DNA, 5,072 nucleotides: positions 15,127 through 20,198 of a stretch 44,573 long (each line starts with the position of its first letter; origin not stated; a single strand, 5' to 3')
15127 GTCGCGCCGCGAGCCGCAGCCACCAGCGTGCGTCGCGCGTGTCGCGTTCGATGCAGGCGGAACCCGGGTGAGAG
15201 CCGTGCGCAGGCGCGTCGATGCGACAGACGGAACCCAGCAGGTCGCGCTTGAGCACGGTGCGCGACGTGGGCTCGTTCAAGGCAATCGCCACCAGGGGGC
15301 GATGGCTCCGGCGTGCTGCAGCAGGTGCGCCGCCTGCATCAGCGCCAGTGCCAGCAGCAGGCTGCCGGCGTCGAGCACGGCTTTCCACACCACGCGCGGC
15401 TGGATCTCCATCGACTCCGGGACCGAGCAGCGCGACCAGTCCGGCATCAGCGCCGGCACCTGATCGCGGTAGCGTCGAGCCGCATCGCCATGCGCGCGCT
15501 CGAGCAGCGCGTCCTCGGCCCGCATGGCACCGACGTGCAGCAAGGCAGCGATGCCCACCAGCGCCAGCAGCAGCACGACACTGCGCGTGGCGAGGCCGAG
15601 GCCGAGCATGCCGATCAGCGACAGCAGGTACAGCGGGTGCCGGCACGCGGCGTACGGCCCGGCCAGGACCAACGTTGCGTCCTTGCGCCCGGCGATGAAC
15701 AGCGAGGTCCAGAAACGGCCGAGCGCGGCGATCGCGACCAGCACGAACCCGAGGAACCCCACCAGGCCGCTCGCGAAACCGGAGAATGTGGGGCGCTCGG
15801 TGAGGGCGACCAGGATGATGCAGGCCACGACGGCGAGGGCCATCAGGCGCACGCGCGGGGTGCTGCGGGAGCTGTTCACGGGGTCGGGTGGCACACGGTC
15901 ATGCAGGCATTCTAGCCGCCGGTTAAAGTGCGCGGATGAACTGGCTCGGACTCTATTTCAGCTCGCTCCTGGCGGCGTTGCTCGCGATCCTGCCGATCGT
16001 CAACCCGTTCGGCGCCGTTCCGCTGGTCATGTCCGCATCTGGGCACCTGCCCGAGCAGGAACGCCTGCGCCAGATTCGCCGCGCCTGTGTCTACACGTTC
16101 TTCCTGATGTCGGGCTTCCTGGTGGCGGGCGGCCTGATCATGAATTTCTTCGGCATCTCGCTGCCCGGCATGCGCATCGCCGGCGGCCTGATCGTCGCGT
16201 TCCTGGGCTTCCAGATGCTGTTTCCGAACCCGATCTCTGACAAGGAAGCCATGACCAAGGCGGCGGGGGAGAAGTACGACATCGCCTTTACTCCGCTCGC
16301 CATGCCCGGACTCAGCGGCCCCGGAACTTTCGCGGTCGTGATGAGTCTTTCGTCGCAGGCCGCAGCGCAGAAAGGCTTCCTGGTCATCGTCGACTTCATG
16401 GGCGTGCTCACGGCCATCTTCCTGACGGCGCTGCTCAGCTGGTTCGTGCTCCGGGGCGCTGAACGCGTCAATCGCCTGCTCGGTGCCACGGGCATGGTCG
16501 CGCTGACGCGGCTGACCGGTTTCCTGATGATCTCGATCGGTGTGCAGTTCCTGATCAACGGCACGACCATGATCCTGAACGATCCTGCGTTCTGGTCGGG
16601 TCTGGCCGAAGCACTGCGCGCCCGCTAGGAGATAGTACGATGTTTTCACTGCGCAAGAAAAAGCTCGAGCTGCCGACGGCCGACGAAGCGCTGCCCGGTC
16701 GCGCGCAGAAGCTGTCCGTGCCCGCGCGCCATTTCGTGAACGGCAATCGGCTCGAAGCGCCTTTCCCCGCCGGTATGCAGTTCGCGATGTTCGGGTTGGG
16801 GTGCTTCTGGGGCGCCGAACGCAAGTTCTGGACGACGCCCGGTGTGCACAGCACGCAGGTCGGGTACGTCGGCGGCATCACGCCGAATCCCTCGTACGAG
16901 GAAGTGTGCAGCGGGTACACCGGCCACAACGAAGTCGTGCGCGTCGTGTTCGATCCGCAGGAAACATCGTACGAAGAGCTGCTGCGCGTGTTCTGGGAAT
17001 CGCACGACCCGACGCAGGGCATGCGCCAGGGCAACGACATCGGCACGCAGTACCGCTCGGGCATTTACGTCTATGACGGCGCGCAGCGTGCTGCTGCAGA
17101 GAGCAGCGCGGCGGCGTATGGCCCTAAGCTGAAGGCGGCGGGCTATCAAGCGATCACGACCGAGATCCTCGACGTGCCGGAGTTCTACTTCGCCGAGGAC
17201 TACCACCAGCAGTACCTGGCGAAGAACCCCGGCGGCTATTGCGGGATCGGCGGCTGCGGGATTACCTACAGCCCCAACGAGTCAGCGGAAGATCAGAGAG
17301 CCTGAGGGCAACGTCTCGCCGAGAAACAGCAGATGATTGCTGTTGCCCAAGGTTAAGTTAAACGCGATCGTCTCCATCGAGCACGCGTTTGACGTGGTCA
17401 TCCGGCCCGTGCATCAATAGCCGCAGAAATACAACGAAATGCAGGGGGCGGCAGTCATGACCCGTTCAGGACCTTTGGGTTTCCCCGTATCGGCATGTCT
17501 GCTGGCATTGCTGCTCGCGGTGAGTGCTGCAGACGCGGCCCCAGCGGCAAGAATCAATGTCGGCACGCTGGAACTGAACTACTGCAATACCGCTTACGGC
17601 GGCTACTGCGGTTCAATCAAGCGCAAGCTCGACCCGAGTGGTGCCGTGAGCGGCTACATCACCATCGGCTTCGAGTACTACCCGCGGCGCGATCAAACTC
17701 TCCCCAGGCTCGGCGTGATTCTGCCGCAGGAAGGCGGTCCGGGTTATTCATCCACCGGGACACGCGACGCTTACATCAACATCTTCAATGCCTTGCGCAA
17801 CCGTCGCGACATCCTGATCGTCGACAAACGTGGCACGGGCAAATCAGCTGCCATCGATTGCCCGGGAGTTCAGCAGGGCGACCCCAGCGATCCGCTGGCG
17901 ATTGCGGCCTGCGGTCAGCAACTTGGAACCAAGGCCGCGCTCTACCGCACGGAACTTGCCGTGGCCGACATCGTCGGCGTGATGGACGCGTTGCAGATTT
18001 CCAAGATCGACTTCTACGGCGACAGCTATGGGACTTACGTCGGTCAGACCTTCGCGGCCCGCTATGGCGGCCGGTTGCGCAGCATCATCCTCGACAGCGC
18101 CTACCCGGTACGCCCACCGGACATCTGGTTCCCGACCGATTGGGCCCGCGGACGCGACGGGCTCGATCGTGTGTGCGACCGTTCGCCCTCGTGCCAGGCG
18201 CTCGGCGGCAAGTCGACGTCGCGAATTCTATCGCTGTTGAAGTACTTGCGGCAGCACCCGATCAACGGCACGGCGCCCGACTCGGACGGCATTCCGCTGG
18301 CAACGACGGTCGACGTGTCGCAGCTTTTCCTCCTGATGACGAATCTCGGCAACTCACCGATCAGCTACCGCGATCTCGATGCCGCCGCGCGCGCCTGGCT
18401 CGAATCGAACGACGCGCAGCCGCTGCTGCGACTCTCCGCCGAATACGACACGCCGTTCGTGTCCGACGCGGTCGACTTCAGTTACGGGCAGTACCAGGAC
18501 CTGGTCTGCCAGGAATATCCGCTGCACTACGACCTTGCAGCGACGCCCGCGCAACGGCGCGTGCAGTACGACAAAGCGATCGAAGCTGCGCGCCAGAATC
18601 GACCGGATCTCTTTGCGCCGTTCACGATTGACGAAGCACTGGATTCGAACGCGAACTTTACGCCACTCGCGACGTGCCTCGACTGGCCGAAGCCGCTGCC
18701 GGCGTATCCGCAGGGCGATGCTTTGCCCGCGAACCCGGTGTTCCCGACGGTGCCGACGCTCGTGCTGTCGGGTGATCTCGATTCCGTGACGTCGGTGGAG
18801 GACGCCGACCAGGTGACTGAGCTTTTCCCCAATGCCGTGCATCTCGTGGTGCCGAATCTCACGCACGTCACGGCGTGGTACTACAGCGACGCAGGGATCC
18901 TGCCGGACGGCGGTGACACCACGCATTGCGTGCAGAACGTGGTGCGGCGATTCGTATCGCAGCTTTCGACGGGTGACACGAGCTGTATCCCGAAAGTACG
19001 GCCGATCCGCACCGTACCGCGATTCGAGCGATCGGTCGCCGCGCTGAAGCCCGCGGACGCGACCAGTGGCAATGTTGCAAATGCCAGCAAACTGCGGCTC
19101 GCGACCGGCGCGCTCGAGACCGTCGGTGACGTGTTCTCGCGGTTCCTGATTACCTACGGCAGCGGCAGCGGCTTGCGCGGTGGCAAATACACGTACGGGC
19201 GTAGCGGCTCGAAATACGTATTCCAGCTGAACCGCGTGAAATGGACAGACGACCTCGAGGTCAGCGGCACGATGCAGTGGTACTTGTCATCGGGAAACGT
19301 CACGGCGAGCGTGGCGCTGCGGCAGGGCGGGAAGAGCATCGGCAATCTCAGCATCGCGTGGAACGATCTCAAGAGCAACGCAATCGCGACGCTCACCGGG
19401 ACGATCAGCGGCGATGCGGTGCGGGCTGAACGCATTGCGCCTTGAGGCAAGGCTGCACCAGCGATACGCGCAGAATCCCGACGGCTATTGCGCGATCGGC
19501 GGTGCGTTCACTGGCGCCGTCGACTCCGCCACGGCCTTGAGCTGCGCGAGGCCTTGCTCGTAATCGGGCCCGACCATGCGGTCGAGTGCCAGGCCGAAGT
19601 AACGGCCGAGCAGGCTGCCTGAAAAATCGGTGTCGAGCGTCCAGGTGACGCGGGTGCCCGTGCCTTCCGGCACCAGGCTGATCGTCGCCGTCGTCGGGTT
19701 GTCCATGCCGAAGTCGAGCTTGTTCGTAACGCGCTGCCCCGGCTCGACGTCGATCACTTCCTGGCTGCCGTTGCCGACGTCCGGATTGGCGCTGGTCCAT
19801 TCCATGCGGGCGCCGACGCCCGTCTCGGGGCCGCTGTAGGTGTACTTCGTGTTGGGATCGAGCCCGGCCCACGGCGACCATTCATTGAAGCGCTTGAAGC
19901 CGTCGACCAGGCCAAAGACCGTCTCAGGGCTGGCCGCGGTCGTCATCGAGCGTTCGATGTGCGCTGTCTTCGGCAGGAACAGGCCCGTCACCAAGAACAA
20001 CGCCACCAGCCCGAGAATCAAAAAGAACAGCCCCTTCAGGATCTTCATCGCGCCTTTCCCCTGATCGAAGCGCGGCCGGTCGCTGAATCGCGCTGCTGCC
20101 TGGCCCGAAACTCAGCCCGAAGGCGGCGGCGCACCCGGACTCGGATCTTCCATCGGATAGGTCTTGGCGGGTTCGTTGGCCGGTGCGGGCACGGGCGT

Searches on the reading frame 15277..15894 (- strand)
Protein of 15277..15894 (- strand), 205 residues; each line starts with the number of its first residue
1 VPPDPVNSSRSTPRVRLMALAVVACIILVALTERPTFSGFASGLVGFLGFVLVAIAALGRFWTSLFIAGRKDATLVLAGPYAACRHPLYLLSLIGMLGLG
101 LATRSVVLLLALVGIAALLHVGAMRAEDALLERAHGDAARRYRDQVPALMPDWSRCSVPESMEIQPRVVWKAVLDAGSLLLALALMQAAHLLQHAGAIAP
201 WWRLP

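Call 49: search_protein_families(library=pfam, proteins=[window:15277-15894:-], max_evalue=0.0001)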
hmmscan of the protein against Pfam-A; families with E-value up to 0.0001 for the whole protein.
window:15277-15894:- (205 aa): 2 families
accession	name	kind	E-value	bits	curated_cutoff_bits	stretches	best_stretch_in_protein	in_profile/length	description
PF04191.18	PEMT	-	1.5e-10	41.9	25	1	49-137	15-104/105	Phospholipid methyltransferase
PF04140.19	ICMT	-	5.9e-08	33.5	24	1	52-129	13-91/95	Isoprenylcysteine carboxyl methyltransferase (ICMT) family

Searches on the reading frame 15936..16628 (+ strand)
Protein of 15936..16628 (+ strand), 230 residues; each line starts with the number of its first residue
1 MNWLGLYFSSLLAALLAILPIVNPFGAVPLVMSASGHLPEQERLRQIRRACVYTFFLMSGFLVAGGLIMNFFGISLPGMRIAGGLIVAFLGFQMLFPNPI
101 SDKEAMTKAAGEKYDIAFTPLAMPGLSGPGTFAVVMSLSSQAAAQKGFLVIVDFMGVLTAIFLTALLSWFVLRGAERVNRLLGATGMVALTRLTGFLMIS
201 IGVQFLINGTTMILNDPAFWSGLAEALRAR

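Call 49: search_protein_families(library=pfam, proteins=[window:15936-16628:+], max_evalue=0.0001)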
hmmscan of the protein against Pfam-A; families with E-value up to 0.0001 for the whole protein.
window:15936-16628:+ (230 aa): 1 family
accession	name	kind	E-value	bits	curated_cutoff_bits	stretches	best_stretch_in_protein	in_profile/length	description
PF01914.23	MarC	-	1.3e-49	168.8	23.9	1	9-213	2-202/203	MarC family integral membrane protein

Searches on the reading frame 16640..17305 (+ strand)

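Call 49: search_protein_families(library=pfam, proteins=[window:16640-17305:+], max_evalue=0.0001)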
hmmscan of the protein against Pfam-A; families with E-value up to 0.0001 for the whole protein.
window:16640-17305:+ (221 aa): 1 family
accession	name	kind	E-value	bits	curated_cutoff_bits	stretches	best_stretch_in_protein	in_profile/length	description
PF01625.27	PMSR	-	9.1e-62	208.3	23.7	1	49-201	2-152/153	Peptide methionine sulfoxide reductase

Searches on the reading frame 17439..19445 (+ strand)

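Call 48: search_protein_families(library=pfam, proteins=[window:17439-19445:+], max_evalue=0.0001)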
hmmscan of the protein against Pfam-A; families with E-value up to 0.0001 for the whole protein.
window:17439-19445:+ (668 aa): 2 families
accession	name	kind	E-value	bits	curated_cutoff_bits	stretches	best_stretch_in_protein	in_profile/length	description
PF00561.26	Abhydrolase_1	-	3e-13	50.5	25.8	1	98-227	7-106/245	alpha/beta hydrolase fold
PF08386.16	Abhydrolase_4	-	1e-05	26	21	1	410-479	12-76/103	TAP-like protein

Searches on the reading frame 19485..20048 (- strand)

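Call 49: search_protein_families(library=pfam, proteins=[window:19485-20048:-], max_evalue=0.0001)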
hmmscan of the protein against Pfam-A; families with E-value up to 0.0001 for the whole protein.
window:19485-20048:- (187 aa): 1 family
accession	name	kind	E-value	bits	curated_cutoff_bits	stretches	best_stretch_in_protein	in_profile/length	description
PF10604.15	Polyketide_cyc2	-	3.2e-19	70.1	27.4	1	29-175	2-142/142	Polyketide cyclase / dehydrase and lipid transport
